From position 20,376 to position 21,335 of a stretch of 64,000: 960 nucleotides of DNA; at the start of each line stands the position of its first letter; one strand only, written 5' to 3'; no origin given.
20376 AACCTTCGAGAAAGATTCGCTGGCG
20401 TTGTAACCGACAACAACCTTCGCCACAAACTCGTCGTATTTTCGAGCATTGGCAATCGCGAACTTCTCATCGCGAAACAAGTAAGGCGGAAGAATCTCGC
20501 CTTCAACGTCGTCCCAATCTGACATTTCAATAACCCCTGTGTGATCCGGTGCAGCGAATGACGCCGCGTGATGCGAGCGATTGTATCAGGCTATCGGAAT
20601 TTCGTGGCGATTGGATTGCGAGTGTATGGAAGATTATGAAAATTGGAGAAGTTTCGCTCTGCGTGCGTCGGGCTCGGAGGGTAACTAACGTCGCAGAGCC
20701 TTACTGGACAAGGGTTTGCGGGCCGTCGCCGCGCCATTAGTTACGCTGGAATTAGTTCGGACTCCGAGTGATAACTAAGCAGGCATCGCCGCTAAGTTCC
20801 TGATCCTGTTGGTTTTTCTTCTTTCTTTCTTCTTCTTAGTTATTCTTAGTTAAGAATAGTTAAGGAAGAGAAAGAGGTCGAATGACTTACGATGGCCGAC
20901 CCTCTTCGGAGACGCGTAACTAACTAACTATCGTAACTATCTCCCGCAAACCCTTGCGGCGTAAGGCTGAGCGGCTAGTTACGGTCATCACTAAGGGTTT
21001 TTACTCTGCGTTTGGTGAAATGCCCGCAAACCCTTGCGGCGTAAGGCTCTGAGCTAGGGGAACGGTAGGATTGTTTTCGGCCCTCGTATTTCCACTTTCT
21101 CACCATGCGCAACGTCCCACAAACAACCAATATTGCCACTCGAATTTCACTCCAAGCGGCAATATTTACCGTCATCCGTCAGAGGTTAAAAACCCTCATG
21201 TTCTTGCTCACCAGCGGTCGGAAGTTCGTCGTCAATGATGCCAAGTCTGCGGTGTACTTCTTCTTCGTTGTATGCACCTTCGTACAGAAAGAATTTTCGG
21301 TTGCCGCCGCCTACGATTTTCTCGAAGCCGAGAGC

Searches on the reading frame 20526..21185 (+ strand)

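Call 77: search_protein_families(library=phrogs, proteins=[L006:1464-2348:-, L006:2571-2858:+, L006:2924-3205:+, L006:943-1425:-], max_evalue=0.001)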
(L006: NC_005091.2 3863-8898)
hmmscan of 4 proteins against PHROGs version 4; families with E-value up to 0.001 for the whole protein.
L006:1464-2348:- (294 aa): 1 family
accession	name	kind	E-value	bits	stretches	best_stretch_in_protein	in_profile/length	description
phrog_26133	-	unknown function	7.5e-159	528.4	1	1-294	5-295/295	-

L006:2571-2858:+ (95 aa): 0 families

L006:2924-3205:+ (93 aa): 1 family
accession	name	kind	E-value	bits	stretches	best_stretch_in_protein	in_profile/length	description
phrog_6647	-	unknown function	1.9e-31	109.7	1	1-93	19-114/114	-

L006:943-1425:- (160 aa): 3 families
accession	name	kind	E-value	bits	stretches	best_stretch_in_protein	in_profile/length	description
phrog_33651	-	unknown function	9.7e-108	358.2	1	1-160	1-160/161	-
phrog_27363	-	unknown function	2.9e-07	31.4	1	64-155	52-145/221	-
phrog_8188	-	unknown function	1.9e-06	28.8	1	68-151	87-173/267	-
